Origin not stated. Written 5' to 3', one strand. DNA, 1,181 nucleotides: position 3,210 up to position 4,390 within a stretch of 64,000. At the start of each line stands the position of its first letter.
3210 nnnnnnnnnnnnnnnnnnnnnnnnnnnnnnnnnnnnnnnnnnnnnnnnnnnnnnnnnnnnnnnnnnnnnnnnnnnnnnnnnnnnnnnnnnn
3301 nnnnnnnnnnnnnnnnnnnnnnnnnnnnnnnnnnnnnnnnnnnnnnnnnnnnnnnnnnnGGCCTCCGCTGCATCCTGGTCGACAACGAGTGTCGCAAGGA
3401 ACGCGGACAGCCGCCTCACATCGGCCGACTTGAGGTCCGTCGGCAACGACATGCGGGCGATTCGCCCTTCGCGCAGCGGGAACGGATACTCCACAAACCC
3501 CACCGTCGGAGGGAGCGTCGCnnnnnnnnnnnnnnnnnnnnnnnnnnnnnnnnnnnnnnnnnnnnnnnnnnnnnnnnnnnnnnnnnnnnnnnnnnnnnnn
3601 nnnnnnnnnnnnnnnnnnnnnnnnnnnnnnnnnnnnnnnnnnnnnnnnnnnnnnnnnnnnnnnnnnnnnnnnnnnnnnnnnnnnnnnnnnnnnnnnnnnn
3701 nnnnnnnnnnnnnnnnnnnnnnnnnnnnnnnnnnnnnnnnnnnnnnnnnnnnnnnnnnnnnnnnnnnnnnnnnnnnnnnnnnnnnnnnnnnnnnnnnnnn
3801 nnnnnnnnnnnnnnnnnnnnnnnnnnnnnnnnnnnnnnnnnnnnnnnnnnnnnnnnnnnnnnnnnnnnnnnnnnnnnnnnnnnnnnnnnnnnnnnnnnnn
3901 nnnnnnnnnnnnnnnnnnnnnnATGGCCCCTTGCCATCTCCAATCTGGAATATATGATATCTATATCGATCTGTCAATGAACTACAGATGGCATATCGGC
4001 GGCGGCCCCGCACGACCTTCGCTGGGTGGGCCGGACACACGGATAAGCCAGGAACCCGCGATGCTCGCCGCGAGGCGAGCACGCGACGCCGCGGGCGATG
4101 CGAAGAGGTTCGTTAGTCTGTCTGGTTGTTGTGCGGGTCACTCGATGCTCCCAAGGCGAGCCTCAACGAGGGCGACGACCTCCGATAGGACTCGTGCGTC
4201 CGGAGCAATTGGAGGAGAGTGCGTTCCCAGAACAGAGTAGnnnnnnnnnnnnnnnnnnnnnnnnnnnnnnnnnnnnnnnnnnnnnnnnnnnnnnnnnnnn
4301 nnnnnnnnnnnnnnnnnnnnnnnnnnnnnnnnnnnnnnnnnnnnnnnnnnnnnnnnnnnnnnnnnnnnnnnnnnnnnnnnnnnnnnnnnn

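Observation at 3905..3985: Isolated AT-rich block carrying a near-perfect sigma70-type promoter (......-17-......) inside a 70% GC genome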

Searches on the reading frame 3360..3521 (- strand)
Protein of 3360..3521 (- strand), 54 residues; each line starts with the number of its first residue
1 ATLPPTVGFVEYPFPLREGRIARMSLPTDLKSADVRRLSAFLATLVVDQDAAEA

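Call 97: predict_structure(alignment_id=A7)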
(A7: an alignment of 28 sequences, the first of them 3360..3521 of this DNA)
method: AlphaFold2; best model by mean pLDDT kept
length: 54 residues; sequences in the alignment: 28
mean_pLDDT: 80.2   pTM: 0.48
mean pLDDT of the five models: 80.2, 79.0, 77.6, 76.0, 72.2
residues with pLDDT >= 90: 25; 70-90: 13; 50-70: 13; < 50: 3
segments of 3 or more residues with pLDDT < 50: none
pLDDT, mean of each block of 10 residues (from residue 1): 65 90 90 92 74 53
secondary structure, 60 per line:
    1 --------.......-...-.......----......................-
elements in order: E9-15 E21-27 H32-53

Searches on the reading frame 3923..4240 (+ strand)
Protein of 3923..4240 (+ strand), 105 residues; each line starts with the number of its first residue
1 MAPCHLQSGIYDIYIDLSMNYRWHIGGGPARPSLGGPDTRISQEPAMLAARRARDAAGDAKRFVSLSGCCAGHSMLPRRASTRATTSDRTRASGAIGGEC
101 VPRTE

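Call 10: search_protein_families(library=pfam, proteins=[window:3923-4240:+], max_evalue=0.01)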
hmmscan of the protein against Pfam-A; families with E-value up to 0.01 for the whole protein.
window:3923-4240:+ (105 aa): 0 families
